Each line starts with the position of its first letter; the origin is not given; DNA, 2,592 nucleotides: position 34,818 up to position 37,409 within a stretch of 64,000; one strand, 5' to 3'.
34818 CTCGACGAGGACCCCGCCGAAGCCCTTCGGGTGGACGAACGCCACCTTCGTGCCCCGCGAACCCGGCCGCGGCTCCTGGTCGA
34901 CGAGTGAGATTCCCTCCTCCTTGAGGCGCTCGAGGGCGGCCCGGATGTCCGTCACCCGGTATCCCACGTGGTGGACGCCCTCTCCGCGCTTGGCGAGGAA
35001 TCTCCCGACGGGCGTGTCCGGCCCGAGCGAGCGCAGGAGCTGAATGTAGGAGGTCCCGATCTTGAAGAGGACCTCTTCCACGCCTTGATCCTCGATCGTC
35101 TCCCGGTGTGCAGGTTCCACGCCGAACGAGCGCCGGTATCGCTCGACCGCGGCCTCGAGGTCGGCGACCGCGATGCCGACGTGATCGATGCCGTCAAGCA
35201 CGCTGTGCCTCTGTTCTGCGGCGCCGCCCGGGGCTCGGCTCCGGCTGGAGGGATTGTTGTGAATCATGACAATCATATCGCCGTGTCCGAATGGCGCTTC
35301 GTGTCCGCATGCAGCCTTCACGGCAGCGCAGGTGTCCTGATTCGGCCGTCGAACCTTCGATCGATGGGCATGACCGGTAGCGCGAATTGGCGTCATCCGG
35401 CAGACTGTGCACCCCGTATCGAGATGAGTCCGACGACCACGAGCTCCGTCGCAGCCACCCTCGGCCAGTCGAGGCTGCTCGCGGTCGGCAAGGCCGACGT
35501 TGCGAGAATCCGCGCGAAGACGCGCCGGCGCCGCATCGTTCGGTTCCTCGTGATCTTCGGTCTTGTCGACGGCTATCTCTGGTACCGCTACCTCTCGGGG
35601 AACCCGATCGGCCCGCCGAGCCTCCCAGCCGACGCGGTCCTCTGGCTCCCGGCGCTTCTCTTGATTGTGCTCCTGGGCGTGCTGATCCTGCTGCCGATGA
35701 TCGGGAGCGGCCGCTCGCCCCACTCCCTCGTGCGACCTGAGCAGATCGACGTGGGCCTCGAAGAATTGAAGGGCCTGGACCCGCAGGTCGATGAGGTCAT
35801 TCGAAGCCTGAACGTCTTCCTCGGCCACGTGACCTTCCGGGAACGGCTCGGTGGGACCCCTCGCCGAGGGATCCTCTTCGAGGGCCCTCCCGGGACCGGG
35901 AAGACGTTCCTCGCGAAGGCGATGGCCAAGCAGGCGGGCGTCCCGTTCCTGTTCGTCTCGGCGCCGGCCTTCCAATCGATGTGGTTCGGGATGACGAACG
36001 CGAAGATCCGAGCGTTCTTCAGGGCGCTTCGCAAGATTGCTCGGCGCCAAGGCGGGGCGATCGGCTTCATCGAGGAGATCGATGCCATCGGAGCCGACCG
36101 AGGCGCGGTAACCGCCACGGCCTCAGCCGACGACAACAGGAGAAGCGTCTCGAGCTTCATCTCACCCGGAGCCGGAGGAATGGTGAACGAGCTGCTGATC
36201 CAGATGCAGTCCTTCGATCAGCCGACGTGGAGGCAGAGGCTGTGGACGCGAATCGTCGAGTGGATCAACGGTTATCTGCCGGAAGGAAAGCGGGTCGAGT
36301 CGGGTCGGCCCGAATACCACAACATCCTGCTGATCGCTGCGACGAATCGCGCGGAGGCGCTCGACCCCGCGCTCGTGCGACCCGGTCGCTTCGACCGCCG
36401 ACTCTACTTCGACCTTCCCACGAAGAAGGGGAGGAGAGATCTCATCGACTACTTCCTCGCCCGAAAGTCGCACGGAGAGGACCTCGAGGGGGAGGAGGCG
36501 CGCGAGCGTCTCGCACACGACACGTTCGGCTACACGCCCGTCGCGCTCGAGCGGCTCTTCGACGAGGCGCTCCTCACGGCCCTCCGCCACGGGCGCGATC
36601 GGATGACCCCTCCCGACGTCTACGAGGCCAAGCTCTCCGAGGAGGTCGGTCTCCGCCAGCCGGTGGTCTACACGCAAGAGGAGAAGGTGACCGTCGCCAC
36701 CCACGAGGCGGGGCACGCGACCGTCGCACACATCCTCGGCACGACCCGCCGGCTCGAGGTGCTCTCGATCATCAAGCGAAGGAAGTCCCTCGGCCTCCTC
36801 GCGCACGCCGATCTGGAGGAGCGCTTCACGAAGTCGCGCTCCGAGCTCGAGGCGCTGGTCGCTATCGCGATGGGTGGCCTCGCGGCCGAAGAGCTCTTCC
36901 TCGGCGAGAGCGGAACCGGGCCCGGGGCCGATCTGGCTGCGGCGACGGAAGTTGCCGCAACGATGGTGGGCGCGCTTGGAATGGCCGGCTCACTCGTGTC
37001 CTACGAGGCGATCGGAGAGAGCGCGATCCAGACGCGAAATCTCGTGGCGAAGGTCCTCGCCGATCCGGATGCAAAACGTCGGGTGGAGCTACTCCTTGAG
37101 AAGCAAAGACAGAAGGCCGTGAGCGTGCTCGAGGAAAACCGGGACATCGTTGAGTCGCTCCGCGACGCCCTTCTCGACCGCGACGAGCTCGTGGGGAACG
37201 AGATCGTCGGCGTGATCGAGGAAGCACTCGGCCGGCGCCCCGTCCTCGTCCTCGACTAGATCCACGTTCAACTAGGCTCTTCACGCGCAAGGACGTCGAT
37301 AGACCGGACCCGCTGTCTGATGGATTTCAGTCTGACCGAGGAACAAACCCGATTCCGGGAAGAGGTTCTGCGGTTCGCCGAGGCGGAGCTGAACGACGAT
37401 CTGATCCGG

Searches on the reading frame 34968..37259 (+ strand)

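Call 9: search_protein_families(library=pfam, proteins=[window:34968-37259:+], max_evalue=0.001)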
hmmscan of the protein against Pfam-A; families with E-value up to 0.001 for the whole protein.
window:34968-37259:+ (763 aa): 6 families
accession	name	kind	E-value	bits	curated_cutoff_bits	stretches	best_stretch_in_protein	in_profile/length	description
PF01434.24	Peptidase_M41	-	4.1e-29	102.2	29.9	1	567-746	2-188/191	Peptidase family M41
PF00004.35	AAA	-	4.3e-28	98.8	21.2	1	302-483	1-131/131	ATPase family associated with various cellular activities (AAA)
PF06068.19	TIP49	-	9.5e-05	22.2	23.8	1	300-354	51-107/347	TIP49 P-loop domain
PF05496.18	RuvB_N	-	0.00015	22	27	1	298-336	32-70/159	Holliday junction DNA helicase RuvB P-loop domain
PF13191.12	AAA_16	-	0.00047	21.1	32.6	0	291-360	17-85/167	AAA ATPase domain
PF07728.20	AAA_5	-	0.00078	19.9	22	0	302-374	2-78/139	AAA domain (dynein-related subfamily)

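Call 10: search_protein_families(library=ncbifam, proteins=[window:34968-37259:+], max_evalue=0.00001)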
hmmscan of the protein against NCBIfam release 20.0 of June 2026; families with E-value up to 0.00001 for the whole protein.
window:34968-37259:+ (763 aa): 10 families
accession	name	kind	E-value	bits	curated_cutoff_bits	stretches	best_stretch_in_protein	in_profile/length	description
TIGR01241.2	FtsH_fam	equivalog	1.5e-83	281.5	600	2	451-746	299-598/598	ATP-dependent zinc metalloprotease FtsH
NF008004.0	PRK10733.1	equivalog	3.6e-57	193.7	1008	2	451-742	289-585/644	ATP-dependent zinc metalloprotease FtsH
NF003069.1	PRK03992.1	subfamily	3.6e-39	135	500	2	258-391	124-253/379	proteasome-activating nucleotidase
TIGR01243.1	CDC48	subfamily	1.6e-36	125.9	802.65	2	261-388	449-572/733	CDC48 family AAA ATPase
TIGR01242.2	TIGR01242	subfamily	2.8e-35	122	500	2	259-384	108-229/362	proteasome-activating nucleotidase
NF047747.1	PrtsmActNtasePan2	equivalog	1.1e-29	103.9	700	2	259-390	145-272/397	proteasome-activating nucleotidase Pan2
NF047748.1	PrtsmActNtasePan1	equivalog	3.4e-29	102.1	750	2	259-390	142-269/405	proteasome-activating nucleotidase Pan1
TIGR03689.1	pup_AAA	equivalog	1.5e-23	83.3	504.75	2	253-380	170-307/512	proteasome ATPase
NF041006.2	cell_div_CdvC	equivalog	3.7e-22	78.8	650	1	297-374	133-210/370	cell division protein CdvC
NF042959.1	IteA_antiphage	equivalog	1e-15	57.8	510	2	298-379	124-200/367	anti-phage ATPase IteA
